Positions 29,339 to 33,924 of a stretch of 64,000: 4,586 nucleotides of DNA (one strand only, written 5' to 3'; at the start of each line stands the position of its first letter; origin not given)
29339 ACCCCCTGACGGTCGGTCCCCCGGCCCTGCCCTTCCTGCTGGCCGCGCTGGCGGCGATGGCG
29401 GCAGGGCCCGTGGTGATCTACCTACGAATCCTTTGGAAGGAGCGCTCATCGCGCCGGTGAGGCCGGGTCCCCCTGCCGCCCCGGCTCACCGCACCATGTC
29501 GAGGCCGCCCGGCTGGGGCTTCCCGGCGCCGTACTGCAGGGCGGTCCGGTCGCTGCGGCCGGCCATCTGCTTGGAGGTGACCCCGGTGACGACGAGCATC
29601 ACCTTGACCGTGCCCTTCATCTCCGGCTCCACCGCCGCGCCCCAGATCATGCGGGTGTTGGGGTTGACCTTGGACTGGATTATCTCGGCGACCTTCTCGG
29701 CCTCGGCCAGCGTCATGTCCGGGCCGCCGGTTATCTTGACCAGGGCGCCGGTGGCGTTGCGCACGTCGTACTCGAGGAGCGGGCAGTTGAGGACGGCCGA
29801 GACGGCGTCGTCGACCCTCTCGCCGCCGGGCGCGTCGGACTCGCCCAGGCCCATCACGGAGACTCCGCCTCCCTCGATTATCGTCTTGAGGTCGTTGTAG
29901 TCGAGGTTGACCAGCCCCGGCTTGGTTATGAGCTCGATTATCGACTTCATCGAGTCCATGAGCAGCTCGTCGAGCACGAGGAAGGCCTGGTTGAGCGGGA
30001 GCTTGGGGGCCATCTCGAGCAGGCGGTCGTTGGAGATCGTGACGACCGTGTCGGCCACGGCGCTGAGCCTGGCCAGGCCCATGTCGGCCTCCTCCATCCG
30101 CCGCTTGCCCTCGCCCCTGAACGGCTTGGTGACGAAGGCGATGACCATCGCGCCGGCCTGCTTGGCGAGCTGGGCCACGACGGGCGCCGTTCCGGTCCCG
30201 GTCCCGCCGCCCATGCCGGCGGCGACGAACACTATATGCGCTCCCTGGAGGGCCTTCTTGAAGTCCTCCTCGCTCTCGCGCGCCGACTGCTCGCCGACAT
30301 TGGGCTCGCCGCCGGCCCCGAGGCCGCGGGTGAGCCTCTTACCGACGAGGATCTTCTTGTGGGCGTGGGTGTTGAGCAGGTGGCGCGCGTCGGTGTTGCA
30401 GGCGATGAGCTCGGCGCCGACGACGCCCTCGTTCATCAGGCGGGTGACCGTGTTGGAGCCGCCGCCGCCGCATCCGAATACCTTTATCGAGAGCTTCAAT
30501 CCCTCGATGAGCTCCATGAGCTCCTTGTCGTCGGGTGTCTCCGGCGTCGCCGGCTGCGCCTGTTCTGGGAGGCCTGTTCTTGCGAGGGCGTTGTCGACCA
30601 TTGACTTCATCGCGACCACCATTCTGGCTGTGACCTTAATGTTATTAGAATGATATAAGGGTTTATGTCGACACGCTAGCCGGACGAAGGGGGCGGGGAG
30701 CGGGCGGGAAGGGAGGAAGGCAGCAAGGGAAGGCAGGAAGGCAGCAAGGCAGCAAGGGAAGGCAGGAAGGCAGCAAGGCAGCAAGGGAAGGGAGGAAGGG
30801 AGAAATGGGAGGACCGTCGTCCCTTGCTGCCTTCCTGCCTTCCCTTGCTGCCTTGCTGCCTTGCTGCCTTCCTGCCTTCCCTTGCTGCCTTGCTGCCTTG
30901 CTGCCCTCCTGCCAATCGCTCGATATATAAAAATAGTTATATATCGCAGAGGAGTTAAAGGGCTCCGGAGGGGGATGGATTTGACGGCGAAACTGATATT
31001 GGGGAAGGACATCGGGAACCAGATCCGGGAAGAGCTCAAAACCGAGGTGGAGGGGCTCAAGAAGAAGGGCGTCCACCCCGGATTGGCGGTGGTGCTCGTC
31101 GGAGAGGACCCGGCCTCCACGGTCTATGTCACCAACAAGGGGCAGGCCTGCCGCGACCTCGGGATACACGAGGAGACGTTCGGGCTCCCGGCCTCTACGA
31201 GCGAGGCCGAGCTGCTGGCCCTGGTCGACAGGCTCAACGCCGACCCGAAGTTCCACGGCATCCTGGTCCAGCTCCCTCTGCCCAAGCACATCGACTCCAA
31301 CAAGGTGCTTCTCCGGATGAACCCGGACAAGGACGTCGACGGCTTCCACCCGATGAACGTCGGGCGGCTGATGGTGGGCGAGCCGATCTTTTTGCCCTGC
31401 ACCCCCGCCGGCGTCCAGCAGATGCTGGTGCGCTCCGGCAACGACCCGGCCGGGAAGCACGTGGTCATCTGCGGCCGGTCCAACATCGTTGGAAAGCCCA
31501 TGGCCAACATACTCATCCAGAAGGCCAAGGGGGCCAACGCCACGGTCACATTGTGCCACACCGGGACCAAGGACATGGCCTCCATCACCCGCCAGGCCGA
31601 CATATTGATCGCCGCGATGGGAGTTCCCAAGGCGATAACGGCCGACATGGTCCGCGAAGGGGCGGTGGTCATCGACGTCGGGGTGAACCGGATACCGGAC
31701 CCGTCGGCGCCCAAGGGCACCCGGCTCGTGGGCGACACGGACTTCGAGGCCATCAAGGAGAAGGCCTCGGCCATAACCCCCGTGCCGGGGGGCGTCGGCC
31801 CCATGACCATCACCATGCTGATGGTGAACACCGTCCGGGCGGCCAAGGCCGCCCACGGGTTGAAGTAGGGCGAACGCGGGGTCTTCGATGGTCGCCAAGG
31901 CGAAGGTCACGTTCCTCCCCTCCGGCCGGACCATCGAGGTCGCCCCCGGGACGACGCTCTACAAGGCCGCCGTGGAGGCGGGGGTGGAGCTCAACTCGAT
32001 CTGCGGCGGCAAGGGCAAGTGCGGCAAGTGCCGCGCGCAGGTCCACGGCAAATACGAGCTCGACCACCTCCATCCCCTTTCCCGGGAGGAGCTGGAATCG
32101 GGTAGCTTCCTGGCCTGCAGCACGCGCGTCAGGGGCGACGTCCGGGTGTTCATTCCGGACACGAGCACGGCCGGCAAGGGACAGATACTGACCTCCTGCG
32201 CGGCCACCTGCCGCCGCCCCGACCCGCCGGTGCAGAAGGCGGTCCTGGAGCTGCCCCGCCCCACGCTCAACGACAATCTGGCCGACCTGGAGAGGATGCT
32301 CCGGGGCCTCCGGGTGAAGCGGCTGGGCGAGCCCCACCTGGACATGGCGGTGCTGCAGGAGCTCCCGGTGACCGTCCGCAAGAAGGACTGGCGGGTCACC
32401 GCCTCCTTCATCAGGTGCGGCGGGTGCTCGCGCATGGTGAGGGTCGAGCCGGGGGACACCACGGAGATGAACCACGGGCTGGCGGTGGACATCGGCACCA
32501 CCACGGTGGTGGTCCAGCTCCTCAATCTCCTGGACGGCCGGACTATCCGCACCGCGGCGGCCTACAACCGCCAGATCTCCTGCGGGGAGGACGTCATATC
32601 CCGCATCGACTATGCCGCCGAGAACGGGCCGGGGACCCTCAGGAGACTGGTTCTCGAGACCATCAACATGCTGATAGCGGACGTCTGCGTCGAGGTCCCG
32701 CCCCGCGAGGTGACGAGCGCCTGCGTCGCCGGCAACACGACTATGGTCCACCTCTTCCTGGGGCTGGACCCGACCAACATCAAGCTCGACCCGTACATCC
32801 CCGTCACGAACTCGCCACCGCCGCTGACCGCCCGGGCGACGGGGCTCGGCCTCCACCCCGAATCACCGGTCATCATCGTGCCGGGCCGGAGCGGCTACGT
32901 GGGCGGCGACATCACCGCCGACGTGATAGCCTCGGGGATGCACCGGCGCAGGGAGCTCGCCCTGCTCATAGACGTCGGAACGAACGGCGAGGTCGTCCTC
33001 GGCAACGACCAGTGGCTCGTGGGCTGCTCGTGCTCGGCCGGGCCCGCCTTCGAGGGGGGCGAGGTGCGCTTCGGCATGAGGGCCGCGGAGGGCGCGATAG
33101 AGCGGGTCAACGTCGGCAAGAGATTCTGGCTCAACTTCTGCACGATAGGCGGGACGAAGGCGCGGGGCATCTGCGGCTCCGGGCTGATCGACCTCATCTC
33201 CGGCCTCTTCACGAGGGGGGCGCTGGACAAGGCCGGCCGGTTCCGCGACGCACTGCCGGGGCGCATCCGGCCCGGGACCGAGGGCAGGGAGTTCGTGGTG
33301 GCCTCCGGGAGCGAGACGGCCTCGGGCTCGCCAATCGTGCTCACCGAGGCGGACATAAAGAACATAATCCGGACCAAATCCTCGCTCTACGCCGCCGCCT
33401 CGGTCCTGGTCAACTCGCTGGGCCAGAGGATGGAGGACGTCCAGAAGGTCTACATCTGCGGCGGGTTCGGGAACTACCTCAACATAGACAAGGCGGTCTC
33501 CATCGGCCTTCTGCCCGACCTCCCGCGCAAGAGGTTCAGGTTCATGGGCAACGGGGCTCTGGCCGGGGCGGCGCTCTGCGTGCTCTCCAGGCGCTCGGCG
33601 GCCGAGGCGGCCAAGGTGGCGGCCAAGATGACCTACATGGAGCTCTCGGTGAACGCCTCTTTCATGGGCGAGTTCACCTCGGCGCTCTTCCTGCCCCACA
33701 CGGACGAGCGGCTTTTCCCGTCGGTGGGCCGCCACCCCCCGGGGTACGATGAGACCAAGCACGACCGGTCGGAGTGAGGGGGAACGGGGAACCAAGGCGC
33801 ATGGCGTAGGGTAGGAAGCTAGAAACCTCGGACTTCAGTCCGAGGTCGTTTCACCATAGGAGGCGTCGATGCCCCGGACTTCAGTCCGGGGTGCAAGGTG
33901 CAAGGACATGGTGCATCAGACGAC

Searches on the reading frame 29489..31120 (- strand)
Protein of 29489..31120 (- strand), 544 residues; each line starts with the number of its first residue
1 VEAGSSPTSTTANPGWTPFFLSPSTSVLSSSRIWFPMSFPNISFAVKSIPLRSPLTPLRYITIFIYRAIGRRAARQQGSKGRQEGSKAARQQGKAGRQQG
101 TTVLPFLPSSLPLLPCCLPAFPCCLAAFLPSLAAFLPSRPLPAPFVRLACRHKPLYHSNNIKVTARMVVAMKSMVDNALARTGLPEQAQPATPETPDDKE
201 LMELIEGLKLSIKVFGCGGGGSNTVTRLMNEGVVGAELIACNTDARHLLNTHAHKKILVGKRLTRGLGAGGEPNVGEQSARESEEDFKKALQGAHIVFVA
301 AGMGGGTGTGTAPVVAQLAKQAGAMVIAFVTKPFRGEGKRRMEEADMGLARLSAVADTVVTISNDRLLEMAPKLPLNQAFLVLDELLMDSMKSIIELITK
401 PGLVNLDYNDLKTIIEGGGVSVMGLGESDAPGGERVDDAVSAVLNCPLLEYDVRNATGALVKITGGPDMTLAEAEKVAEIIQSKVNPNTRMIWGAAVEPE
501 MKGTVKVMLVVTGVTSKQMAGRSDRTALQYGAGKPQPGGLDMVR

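Call 85: search_protein_families(library=pfam, proteins=[window:29489-31120:-], max_evalue=0.001)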
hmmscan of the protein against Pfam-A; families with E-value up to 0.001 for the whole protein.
window:29489-31120:- (544 aa): 2 families
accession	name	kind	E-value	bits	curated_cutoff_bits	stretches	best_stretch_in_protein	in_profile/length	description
PF00091.31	Tubulin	-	4.5e-44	151.4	33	1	211-371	1-189/190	Tubulin/FtsZ family, GTPase domain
PF12327.13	FtsZ_C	-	1e-28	99.9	27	1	419-514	1-94/95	FtsZ family, C-terminal domain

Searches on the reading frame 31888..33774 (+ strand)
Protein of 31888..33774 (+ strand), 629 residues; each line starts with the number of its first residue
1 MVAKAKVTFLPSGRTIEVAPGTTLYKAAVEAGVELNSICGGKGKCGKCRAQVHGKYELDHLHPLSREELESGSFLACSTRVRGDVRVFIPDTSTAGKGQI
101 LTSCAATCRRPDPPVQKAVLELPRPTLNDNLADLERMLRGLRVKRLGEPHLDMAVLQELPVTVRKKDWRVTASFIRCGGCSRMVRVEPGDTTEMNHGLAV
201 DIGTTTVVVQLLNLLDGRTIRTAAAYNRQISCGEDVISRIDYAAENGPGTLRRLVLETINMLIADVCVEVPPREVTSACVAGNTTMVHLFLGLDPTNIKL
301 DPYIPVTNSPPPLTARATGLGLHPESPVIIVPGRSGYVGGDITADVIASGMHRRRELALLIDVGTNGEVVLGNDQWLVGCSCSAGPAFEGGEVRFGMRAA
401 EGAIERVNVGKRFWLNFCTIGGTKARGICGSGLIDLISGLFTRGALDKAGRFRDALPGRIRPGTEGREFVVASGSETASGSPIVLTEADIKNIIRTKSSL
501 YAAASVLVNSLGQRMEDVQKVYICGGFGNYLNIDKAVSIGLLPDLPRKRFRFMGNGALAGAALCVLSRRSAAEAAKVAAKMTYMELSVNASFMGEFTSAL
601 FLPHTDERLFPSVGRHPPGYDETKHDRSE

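Call 85: search_protein_families(library=pfam, proteins=[window:31888-33774:+], max_evalue=0.001)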
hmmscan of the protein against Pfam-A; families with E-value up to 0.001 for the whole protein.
window:31888-33774:+ (629 aa): 5 families
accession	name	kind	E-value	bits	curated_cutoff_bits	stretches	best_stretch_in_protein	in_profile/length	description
PF14574.11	RACo_C_ter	-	6.9e-93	310.9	27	1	356-613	1-260/261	C-terminal domain of RACo the ASKHA domain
PF17651.6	Raco_middle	-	2.2e-54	183.9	26.8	1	197-353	2-162/163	RACo middle region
PF17650.6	RACo_linker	-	4.5e-18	65.3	26.2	1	112-193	9-86/86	RACo linker region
PF00111.32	Fer2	-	3.2e-12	46.6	21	1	10-81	4-76/77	2Fe-2S iron-sulfur cluster binding domain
PF13510.11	Fer2_4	-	0.00019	21.8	22.8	1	5-54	2-60/82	2Fe-2S iron-sulfur cluster binding domain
